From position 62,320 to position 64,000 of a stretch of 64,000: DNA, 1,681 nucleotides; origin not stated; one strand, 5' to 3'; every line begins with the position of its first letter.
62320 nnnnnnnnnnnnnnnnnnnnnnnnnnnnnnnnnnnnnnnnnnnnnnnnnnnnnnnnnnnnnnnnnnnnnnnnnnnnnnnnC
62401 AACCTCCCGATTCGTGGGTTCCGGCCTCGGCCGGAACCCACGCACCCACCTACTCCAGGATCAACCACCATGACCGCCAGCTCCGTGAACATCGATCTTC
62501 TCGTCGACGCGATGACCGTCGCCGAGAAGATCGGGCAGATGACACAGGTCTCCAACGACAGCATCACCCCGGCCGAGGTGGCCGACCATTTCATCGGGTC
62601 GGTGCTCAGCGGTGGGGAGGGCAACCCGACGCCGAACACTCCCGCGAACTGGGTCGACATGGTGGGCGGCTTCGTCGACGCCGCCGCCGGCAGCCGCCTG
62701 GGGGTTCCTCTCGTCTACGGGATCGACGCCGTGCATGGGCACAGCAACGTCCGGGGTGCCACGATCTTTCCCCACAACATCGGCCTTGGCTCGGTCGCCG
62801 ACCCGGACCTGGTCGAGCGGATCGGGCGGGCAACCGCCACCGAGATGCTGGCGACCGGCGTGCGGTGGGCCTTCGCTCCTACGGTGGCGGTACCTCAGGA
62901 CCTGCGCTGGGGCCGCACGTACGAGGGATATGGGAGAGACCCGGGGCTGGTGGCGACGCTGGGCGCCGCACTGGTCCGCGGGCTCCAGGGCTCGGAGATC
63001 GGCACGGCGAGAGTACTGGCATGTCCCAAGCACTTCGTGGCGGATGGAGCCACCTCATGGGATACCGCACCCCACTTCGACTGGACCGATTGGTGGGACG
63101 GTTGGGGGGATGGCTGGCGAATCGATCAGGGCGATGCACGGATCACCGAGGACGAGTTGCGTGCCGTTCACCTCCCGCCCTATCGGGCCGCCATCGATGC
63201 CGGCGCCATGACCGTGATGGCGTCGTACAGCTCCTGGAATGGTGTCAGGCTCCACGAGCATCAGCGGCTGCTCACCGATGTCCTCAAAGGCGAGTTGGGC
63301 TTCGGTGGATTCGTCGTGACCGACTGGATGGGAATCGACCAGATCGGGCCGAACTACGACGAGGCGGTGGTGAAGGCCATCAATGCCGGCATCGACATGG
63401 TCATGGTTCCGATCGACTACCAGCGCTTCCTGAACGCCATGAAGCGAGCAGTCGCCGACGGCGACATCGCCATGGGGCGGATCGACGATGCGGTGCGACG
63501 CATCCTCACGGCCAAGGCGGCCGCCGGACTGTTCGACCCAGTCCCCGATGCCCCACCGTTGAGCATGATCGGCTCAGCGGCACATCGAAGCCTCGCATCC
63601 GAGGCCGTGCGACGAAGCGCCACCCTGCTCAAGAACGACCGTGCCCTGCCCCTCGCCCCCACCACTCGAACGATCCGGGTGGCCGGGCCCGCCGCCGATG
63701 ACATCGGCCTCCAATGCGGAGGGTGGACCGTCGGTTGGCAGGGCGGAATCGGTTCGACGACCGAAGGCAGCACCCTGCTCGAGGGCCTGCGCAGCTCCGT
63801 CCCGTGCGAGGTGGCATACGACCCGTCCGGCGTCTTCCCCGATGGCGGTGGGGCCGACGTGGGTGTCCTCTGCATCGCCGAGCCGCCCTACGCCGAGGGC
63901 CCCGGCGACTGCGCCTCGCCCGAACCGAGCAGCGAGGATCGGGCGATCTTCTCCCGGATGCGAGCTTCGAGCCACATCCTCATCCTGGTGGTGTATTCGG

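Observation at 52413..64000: Beta-glucan (laminarin-type) utilisation locus under CebR-box control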

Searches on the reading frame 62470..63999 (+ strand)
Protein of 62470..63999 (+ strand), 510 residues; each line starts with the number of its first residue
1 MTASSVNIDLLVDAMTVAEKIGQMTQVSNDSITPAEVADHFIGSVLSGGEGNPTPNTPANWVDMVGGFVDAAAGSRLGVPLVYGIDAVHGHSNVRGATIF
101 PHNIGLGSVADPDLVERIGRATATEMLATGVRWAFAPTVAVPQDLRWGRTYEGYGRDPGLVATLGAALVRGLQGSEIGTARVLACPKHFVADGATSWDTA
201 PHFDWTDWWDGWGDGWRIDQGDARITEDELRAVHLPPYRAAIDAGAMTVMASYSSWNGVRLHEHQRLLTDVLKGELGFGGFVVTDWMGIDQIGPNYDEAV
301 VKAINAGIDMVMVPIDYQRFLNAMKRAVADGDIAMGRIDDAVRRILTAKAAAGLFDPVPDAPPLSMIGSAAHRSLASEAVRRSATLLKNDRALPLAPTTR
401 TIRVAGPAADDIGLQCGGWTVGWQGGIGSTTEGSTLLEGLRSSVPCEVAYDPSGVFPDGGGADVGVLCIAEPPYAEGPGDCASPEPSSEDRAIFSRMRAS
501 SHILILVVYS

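Call 9: search_protein_families(library=pfam, proteins=[window:62470-63999:+], max_evalue=0.01)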
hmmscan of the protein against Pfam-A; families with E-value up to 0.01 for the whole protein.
seq(510 aa): 2 families
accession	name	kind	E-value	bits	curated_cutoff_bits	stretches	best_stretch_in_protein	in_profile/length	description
PF00933.27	Glyco_hydro_3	-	2.5e-73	247.7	27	1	16-347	1-315/316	Glycosyl hydrolase family 3 N terminal domain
PF01915.27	Glyco_hydro_3_C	-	2.9e-07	31.1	31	1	385-483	2-93/200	Glycosyl hydrolase family 3 C-terminal domain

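Call 50: search_solved_structures(query=window:62470-63999:+, max_evalue=1e-40)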
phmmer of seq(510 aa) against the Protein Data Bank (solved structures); distinct sequences matched with E-value up to 1e-40: 32.
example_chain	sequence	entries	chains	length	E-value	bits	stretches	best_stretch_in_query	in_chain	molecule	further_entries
5m6g_A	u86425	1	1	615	3.2e-132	444.9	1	8-507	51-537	Beta-glucosidase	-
1ex1_A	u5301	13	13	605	1.8e-122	412.8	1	11-487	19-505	PROTEIN (BETA-D-GLUCAN EXOHYDROLASE ISOENZYME EXO1) | BETA-D-GLUCAN GLUCOHYDROLASE ISOENZYME EXO1 | Beta-D-glucan exohydrolase isoenzyme ExoI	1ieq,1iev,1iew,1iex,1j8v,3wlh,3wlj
3wli_A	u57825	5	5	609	1.8e-122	412.8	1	11-487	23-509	Beta-D-glucan exohydrolase isoenzyme ExoI | Barley exohydrolase I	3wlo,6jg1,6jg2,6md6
1lq2_A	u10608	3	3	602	2.1e-122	412.5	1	11-487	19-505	Beta-D-glucan glucohydrolase isoenzyme Exo1 | beta-D-glucan exohydrolase isoenzyme ExoI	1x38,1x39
8hj6_A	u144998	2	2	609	3.8e-122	411.7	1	11-487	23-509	Glyco_hydro_3 domain-containing protein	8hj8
8hj7_A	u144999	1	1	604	4.6e-122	411.4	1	11-487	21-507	Beta-D-glucan exohydrolase isoenzyme ExoI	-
6jgc_A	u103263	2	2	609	2.5e-121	409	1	11-487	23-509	BETA-D-GLUCAN GLUCOHYDROLASE ISOENZYME EXO1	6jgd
6jgq_A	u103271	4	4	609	2.5e-121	409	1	11-487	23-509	BETA-D-GLUCAN GLUCOHYDROLASE ISOENZYME EXO1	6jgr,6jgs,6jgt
6jg7_A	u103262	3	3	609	3.2e-121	408.6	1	11-487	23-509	BETA-D-GLUCAN GLUCOHYDROLASE ISOENZYME EXO1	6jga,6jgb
6jgg_A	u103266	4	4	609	3.3e-121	408.6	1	11-487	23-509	BETA-D-GLUCAN GLUCOHYDROLASE ISOENZYME EXO1 | Uncharacterized protein | Beta-D-glucan exohydrolase isoenzyme ExoI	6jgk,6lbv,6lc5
6jgl_A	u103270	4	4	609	9.2e-121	407.1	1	11-487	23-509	BETA-D-GLUCAN GLUCOHYDROLASE ISOENZYME EXO1 | BETA-D-GLUCAN GLUCOHYDROLASE ISOENZYME EXO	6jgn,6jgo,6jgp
3wlq_A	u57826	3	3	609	1.3e-120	406.7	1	11-487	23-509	Beta-D-glucan exohydrolase isoenzyme ExoI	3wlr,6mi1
6jge_A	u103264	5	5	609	1.6e-120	406.3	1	11-487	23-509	BETA-D-GLUCAN GLUCOHYDROLASE ISOENZYME EXO1 | Beta-D-glucan exohydrolase isoenzyme ExoI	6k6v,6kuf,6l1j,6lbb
6jg6_A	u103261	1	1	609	1.6e-120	406.3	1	11-487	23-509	BETA-D-GLUCAN GLUCOHYDROLASE ISOENZYME EXO1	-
3rrx_A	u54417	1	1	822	6.9e-103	348.2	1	6-491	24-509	Exo-1,3/1,4-beta-glucanase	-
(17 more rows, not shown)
